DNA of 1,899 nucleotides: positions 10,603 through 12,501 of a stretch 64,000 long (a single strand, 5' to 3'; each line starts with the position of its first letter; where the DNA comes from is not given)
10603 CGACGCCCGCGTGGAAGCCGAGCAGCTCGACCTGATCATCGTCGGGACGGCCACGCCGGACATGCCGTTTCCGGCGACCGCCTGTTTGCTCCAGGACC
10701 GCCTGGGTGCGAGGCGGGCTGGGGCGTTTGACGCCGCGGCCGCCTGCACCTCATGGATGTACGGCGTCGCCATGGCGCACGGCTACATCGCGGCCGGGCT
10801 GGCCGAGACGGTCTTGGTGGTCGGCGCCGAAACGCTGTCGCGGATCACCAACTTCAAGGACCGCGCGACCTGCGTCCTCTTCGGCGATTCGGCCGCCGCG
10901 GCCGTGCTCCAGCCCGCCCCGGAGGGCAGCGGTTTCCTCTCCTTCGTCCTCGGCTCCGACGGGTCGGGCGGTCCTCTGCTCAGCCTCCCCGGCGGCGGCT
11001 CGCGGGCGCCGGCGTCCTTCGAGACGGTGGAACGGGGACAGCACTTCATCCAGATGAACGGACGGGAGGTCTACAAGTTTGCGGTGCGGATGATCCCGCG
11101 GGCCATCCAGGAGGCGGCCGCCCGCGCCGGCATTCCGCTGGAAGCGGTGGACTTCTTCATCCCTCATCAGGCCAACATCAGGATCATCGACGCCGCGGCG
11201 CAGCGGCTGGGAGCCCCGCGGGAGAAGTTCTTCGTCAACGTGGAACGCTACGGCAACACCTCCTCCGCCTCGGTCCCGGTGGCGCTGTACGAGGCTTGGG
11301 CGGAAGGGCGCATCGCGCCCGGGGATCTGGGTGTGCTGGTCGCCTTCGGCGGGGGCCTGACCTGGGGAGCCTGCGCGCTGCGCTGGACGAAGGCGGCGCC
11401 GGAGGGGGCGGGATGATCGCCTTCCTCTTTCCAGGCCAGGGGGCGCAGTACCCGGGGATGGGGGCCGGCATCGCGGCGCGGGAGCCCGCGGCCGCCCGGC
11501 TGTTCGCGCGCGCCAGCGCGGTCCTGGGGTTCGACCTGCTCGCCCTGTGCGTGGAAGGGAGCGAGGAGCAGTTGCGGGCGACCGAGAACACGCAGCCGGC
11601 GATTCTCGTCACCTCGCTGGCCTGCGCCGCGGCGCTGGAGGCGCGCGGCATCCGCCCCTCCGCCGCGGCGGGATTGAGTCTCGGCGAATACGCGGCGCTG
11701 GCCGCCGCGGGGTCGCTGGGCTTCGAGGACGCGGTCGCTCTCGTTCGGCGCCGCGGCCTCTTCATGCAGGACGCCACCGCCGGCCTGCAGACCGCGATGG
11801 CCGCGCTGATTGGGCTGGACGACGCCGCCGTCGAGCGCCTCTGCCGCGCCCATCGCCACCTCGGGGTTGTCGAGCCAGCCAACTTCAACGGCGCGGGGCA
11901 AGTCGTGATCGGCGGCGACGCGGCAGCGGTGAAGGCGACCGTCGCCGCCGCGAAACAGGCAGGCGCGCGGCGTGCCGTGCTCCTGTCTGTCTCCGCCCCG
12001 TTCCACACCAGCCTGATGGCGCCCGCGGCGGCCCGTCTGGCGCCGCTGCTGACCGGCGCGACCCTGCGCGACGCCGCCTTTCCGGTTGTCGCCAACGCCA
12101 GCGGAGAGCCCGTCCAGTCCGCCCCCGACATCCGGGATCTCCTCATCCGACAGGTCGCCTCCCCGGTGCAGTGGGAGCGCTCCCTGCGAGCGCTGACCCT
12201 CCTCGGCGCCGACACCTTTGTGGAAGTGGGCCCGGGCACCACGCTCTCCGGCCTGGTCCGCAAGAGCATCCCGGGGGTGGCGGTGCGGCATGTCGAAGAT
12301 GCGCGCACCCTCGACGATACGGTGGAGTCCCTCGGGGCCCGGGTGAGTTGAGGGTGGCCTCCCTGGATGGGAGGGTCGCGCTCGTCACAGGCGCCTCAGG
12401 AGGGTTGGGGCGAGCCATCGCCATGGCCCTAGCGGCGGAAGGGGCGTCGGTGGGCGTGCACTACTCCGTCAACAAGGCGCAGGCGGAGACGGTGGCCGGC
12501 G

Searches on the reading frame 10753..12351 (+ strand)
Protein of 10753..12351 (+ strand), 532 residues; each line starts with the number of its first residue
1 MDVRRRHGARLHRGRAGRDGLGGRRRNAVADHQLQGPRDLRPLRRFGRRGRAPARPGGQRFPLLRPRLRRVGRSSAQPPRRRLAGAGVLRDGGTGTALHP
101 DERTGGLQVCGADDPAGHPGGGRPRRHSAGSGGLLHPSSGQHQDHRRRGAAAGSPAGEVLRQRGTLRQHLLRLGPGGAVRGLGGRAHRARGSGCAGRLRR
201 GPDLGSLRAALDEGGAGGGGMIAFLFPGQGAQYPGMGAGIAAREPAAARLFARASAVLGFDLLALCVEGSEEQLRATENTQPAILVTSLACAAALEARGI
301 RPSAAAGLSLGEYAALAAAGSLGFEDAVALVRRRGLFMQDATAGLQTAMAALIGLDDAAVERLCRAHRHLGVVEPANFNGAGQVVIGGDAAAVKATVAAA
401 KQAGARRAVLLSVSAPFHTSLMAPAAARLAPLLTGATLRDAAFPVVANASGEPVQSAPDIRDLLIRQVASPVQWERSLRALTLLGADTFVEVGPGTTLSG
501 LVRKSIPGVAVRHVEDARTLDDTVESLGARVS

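Call 57: search_protein_families(library=pfam, proteins=[window:10753-12351:+], max_evalue=0.00001)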
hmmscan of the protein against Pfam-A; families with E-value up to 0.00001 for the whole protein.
window:10753-12351:+ (532 aa): 1 family
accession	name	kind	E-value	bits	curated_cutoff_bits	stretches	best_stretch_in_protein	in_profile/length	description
PF00698.26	Acyl_transf_1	-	1.4e-33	117.2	32.7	1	224-504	2-277/319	Acyl transferase domain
